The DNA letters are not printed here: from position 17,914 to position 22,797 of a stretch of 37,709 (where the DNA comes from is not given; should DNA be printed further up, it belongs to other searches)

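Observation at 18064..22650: Orphan giant flagellin (1528 aa) with a ~1250-aa insert built from repeated modules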

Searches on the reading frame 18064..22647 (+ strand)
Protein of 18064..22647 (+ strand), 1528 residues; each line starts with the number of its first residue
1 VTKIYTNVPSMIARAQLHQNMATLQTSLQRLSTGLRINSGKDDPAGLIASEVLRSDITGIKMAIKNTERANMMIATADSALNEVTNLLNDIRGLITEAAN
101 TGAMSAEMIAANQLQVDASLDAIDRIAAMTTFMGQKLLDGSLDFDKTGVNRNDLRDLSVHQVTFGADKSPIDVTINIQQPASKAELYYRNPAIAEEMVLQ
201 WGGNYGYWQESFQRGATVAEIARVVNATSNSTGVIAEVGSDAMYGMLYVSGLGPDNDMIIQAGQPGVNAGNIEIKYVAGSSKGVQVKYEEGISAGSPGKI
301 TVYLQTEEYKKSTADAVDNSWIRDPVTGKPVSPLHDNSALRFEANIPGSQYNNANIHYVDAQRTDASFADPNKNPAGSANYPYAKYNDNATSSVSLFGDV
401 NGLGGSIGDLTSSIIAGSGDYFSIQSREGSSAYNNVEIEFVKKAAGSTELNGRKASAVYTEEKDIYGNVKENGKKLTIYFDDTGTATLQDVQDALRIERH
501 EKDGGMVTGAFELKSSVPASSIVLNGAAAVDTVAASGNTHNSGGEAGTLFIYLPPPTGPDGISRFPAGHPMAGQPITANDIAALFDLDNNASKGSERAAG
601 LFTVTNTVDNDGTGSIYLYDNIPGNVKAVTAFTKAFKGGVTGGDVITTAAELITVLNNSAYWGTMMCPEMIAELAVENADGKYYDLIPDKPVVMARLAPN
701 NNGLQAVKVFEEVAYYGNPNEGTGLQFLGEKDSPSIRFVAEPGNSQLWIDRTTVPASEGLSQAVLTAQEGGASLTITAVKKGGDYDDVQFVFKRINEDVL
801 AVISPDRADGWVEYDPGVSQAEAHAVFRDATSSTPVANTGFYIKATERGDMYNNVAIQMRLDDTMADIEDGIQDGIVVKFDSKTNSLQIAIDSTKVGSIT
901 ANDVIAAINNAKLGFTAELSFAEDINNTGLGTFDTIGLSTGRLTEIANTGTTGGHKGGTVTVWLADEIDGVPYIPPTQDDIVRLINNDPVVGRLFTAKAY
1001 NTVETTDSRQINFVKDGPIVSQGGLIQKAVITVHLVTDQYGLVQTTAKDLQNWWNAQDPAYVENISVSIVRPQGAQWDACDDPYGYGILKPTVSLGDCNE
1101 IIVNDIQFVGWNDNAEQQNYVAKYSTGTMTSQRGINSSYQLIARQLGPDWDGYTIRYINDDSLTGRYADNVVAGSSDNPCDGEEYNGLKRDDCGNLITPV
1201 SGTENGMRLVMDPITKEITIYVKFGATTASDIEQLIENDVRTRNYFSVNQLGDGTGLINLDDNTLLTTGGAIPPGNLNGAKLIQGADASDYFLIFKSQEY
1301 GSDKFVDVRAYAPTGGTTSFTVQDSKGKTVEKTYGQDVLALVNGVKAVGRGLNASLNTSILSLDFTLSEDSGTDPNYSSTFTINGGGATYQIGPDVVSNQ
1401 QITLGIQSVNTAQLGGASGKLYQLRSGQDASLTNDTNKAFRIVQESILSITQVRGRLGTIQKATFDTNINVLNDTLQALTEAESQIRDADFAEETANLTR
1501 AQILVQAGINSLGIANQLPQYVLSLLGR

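Call 3: search_protein_families(library=pfam, proteins=[window:18064-22647:+], max_evalue=1)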
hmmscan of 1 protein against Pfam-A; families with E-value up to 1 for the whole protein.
window:18064-22647:+ (1528 aa): 3 families
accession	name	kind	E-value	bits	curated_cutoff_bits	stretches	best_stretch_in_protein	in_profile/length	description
PF00669.25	Flagellin_N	-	6.7e-28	97.9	26.6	1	4-141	1-137/139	Bacterial flagellin N-terminal helical region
PF00700.27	Flagellin_C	-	5.6e-18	65.5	23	1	1442-1526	3-86/86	Bacterial flagellin C-terminal helical region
PF03242.18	LEA_3a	-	0.18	12.7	24.7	1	298-328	43-73/98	Late embryogenesis abundant protein (LEA_3a subfamily)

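Call 4: search_protein_families(library=ncbifam, proteins=[window:18064-22647:+], max_evalue=1)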
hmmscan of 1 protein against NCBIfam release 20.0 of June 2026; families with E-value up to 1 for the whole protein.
window:18064-22647:+ (1528 aa): 26 families (the best 25 are shown)
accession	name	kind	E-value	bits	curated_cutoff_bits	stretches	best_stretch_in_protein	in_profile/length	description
NF009444.0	PRK12802.1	equivalog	4.4e-47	160.9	332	2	3-144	4-147/282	flagellin domain-containing protein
NF005294.0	PRK06819.1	subfamily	3.6e-41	141.9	387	2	3-161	4-162/376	FliC/FljB family flagellin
NF009448.0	PRK12806.1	equivalog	4.4e-40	137.9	531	2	4-158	5-160/475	flagellin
NF009446.0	PRK12804.1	subfamily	6.4e-40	137.5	352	2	4-177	3-169/301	flagellin Hag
NF006466.0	PRK08869.1-1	subfamily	4.9e-39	134.9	426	2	4-142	5-142/377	flagellin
NF006468.0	PRK08869.1-3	subfamily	6.9e-38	130.7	436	2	3-143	4-143/378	polar flagellin E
NF006467.0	PRK08869.1-2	subfamily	2.2e-37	129.1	443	2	4-142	5-142/400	flagellin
NF006469.0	PRK08869.1-4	equivalog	3.7e-36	125.3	627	2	4-142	5-142/377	flagellin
NF038071.1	lat_flg_LafA_2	exception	1.1e-35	123.4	365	2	4-146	5-146/284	lateral flagellin LafA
NF005953.0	PRK08026.1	subfamily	3.8e-35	122.5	619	2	1420-1526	445-546/548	FliC/FljB family flagellin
NF009449.0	PRK12807.1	subfamily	3.1e-34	118.9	347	2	3-152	2-152/287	flagellin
NF006470.0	PRK08869.1-5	equivalog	3e-32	112.3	423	2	1-143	1-142/388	flagellin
NF010115.0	PRK13588.1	subfamily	1.4e-29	103.5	503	2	3-142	4-142/514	flagellin B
NF006264.0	PRK08411.1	subfamily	2e-29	102.8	729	2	3-143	4-143/572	flagellin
NF010116.0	PRK13589.1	subfamily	1.6e-27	96.5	983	2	3-142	4-142/576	flagellin A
TIGR02550.1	flagell_flgL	equivalog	1.4e-13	51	127.2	2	16-108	14-105/387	flagellar hook-associated protein FlgL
NF009329.0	PRK12687.1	subfamily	2.7e-08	33.6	311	2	1438-1526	225-312/313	flagellin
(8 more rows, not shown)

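Call 8: find_homologous_proteins(query=window:18544-22290:+, max_evalue=0.001)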
Query window:18544-22290:+ (1249 aa): 30 proteins with E <= 0.001 among 8000 candidates.
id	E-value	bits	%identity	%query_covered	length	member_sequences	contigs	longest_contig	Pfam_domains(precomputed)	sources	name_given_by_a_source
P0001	0.0e+0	2803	100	100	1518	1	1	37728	PF00700.28,PF00669.26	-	-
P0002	0.0e+0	1531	59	100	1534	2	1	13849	PF00700.28,PF00669.26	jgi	jgi:flagellin-like hook-associated protein FlgL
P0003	0.0e+0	1507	57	75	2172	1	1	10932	PF00700.28,PF00669.26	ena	-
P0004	0.0e+0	1487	62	67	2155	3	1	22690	PF00700.28,PF00669.26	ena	-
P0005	0.0e+0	1400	55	100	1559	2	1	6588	PF00700.28,PF00669.26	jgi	jgi:flagellin-like hook-associated protein FlgL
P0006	0.0e+0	1396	54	100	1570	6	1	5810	PF00700.28,PF00669.26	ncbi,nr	ncbi:MAG: hypothetical protein LBL62_03370 [Planctomycetaceae bacterium]|nr:hypothetical protein [Pl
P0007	0.0e+0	1392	55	100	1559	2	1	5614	PF00700.28,PF00669.26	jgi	jgi:flagellin-like hook-associated protein FlgL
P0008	0.0e+0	1392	54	100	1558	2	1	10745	PF00700.28,PF00669.26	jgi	jgi:flagellin-like hook-associated protein FlgL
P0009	0.0e+0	1391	54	100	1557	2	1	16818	PF00700.28,PF00669.26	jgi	jgi:flagellin-like hook-associated protein FlgL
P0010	0.0e+0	1380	54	100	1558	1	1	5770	PF00700.28,PF00669.26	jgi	jgi:flagellin-like hook-associated protein FlgL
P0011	0.0e+0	1377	54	100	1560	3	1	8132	PF00700.28,PF00669.26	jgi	jgi:flagellin-like hook-associated protein FlgL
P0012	0.0e+0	1369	54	100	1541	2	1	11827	PF00700.28,PF00669.26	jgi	jgi:flagellin-like hook-associated protein FlgL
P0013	0.0e+0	1335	51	100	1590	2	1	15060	PF00700.28,PF00669.26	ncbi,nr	ncbi:MAG: hypothetical protein LBN39_10765 [Planctomycetaceae bacterium]|nr:hypothetical protein [Pl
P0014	0.0e+0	1313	52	100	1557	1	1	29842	PF00700.28,PF00669.26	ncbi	-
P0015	0.0e+0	1307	56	68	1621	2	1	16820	PF00700.28,PF00669.26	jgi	jgi:flagellin-like hook-associated protein FlgL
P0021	0.0e+0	1240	51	100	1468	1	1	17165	PF07196.19,PF00700.28,PF00669.26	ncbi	ncbi:MAG: flagellin [Thermoguttaceae bacterium]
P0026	9.2e-237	807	43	75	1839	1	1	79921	PF00700.28,PF00669.26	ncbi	-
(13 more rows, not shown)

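Call 17: find_encoding_contigs(protein=P0026, flank=10000, max_places=3)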
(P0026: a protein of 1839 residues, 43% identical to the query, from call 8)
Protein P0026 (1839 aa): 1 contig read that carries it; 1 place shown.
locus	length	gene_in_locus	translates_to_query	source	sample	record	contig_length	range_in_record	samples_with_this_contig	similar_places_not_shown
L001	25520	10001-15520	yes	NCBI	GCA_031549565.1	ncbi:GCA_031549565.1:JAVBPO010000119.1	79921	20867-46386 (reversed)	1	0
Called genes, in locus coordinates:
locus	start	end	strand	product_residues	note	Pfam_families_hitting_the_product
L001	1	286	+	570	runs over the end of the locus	PF00999:Na_H_Exchanger, PF02254:TrkA_N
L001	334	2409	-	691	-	PF00004:AAA, PF13191:AAA_16 (faint), PF17862:AAA_lid_3, PF01434:Peptidase_M41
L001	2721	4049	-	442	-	PF01408:GFO_IDH_MocA, PF19051:GFO_IDH_MocA_C2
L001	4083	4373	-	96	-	PF07596:SBP_bac_10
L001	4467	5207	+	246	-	-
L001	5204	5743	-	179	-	-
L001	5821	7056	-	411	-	PF00155:Aminotran_1_2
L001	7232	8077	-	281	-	PF01522:Polysacc_deac_1, PF11959:DUF3473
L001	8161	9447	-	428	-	PF00709:Adenylsucc_synt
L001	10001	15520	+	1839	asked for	PF00669:Flagellin_N, PF00700:Flagellin_C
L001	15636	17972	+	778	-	PF09586:YfhO (faint)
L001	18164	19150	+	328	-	PF07963:N_methyl (weak), PF07596:SBP_bac_10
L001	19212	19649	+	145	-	-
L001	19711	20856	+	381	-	PF07963:N_methyl, PF07596:SBP_bac_10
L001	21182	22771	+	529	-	PF17389:Bac_rhamnosid6H (weak)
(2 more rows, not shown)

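Call 18: find_encoding_contigs(protein=P0014, flank=10000, max_places=3)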
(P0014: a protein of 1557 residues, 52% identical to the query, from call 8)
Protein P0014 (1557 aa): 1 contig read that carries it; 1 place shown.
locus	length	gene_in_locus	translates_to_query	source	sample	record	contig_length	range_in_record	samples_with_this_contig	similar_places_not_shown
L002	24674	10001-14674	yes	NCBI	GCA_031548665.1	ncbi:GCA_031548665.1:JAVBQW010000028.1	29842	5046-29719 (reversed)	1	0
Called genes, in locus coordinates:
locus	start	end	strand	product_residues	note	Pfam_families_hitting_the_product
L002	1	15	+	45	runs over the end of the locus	?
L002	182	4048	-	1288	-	PF13476:AAA_23 (weak), PF13514:AAA_27 (weak)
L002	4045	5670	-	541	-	PF00149:Metallophos (weak)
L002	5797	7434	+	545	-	-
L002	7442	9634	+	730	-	PF04932:Wzy_C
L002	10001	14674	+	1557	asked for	PF00669:Flagellin_N, PF00700:Flagellin_C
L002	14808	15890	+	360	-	PF02737:3HCDH_N, PF00725:3HCDH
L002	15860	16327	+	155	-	-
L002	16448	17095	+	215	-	-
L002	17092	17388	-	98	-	-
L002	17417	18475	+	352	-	PF00793:DAHP_synth_1, PF01817:CM_2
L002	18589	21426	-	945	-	PF14307:Glyco_tran_WbsX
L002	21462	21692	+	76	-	-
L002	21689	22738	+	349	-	PF12127:FloA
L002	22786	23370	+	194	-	-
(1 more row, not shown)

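Call 32: search_protein_families(library=pfam, proteins=[window:18064-22647:+, P0021, P0005, P0003, P0026], max_evalue=10)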
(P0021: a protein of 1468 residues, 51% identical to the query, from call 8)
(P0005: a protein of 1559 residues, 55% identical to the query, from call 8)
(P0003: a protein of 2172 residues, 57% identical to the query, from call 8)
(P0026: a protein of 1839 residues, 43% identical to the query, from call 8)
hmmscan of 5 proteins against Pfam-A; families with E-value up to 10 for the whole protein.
window:18064-22647:+ (1528 aa): 3 families
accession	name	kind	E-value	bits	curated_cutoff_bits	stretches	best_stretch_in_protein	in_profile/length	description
PF00669.25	Flagellin_N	-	6.7e-28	97.9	26.6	1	4-141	1-137/139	Bacterial flagellin N-terminal helical region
PF00700.27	Flagellin_C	-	5.6e-18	65.5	23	1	1442-1526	3-86/86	Bacterial flagellin C-terminal helical region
PF03242.18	LEA_3a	-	0.18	12.7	24.7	1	298-328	43-73/98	Late embryogenesis abundant protein (LEA_3a subfamily)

P0021 (1468 aa): 4 families
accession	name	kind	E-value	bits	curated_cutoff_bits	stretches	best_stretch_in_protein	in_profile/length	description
PF00669.25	Flagellin_N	-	2.3e-26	92.9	26.6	1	4-141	1-137/139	Bacterial flagellin N-terminal helical region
PF00700.27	Flagellin_C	-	7.1e-16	58.7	23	1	1381-1465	2-85/86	Bacterial flagellin C-terminal helical region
PF07196.18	Flagellin_IN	-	2.2e-05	25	22.7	1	211-245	16-47/55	Flagellin hook IN motif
PF19417.4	RnlA_toxin_N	-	2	9.2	24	0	451-468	48-65/82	RNase LS, bacterial toxin N-terminal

P0005 (1559 aa): 3 families
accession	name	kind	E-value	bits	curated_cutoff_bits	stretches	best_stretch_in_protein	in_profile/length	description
PF00669.25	Flagellin_N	-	2.1e-23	83.3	26.6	1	1-131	8-137/139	Bacterial flagellin N-terminal helical region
PF00700.27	Flagellin_C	-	3.7e-15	56.5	23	1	1473-1557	3-86/86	Bacterial flagellin C-terminal helical region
PF07196.18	Flagellin_IN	-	0.00041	20.9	22.7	1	201-241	16-54/55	Flagellin hook IN motif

P0003 (2172 aa): 4 families
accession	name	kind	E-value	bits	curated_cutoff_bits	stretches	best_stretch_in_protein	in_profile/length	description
PF00669.25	Flagellin_N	-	1.5e-28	100.1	26.6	1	4-141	1-137/139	Bacterial flagellin N-terminal helical region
PF00700.27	Flagellin_C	-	1.3e-13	51.5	23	1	2086-2170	3-86/86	Bacterial flagellin C-terminal helical region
PF21965.2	SAMP2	-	0.12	13.3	27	0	845-867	9-31/63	Small archaeal modifier protein 2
PF19417.4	RnlA_toxin_N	-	0.19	12.4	24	1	463-478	50-65/82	RNase LS, bacterial toxin N-terminal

P0026 (1839 aa): 3 families
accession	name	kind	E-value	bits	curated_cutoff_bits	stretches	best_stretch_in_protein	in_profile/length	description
PF00669.25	Flagellin_N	-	2.8e-24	86.2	26.6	1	2-131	9-137/139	Bacterial flagellin N-terminal helical region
PF00700.27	Flagellin_C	-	4.2e-17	62.7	23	1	1753-1837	3-86/86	Bacterial flagellin C-terminal helical region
PF07196.18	Flagellin_IN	-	0.0099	16.5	22.7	1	188-239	2-52/55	Flagellin hook IN motif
